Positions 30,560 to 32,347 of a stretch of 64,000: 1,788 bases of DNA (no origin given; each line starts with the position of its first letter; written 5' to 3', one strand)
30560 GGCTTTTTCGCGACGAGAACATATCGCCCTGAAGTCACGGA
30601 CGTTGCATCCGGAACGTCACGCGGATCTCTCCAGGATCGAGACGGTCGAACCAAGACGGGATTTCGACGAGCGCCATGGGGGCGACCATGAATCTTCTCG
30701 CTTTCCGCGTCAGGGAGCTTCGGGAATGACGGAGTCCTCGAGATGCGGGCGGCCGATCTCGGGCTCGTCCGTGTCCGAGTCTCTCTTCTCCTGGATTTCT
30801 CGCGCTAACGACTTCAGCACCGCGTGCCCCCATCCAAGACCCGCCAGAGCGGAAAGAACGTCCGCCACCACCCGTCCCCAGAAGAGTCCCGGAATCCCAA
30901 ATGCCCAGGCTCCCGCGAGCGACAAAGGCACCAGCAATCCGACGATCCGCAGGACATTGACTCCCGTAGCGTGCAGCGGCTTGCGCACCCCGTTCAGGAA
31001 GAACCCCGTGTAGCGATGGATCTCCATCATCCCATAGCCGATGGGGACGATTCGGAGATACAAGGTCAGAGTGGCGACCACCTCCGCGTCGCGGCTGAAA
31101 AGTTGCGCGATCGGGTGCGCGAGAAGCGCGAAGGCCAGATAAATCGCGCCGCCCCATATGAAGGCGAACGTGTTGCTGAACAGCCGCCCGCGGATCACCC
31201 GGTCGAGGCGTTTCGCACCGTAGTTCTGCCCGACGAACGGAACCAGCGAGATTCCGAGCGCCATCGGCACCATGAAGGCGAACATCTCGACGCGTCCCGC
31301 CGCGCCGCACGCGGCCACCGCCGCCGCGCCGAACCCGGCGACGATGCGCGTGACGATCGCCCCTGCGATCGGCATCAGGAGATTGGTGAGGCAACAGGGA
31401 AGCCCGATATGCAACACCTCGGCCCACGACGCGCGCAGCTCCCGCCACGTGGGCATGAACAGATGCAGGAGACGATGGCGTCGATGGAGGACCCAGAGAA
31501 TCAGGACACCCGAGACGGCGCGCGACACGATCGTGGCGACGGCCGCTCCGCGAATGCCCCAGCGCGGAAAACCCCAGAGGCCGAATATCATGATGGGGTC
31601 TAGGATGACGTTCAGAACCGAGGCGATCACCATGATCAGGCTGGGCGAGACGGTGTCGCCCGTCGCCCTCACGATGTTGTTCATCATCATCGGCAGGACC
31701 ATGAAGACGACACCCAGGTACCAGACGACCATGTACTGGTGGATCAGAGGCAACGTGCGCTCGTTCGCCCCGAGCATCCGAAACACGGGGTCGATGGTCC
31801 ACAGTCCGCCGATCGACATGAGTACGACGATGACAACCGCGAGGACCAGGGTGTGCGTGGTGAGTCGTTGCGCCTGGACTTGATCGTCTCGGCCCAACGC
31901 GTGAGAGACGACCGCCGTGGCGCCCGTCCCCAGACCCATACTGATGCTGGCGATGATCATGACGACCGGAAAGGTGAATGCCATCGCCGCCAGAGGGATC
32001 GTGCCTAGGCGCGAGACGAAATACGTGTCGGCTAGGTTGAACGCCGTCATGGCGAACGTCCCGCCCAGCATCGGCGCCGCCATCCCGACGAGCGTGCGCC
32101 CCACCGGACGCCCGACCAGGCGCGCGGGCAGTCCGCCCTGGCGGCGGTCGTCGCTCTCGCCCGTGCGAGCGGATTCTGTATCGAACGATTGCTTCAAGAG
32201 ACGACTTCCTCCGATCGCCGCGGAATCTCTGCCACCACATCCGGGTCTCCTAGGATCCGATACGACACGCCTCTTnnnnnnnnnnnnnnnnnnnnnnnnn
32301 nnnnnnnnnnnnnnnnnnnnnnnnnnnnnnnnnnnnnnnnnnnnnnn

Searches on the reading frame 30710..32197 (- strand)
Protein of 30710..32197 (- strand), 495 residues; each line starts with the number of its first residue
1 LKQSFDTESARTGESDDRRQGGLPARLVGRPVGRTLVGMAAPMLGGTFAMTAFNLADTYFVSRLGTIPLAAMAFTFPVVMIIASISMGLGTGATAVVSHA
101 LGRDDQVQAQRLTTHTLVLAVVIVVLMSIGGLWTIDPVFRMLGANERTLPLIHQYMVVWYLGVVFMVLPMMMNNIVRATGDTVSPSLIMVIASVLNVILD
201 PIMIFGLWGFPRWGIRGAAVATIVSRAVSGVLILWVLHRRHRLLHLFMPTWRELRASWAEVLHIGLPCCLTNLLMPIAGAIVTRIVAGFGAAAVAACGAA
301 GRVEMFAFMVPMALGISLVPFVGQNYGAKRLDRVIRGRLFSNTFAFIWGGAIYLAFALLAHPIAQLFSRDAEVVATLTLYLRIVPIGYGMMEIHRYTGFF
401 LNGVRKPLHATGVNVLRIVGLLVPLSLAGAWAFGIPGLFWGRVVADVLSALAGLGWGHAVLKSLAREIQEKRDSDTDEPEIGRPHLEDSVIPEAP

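Call 75: search_protein_families(library=pfam, proteins=[window:30710-32197:-], max_evalue=0.0001)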
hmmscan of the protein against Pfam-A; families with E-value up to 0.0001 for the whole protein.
window:30710-32197:- (495 aa): 2 families
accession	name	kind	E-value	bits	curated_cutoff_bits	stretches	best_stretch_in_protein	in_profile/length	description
PF01554.23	MatE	-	2.5e-49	167.5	24.9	2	42-202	1-161/161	MatE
PF03023.19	MurJ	-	2.9e-10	39.8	27.4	1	31-260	202-417/451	Lipid II flippase MurJ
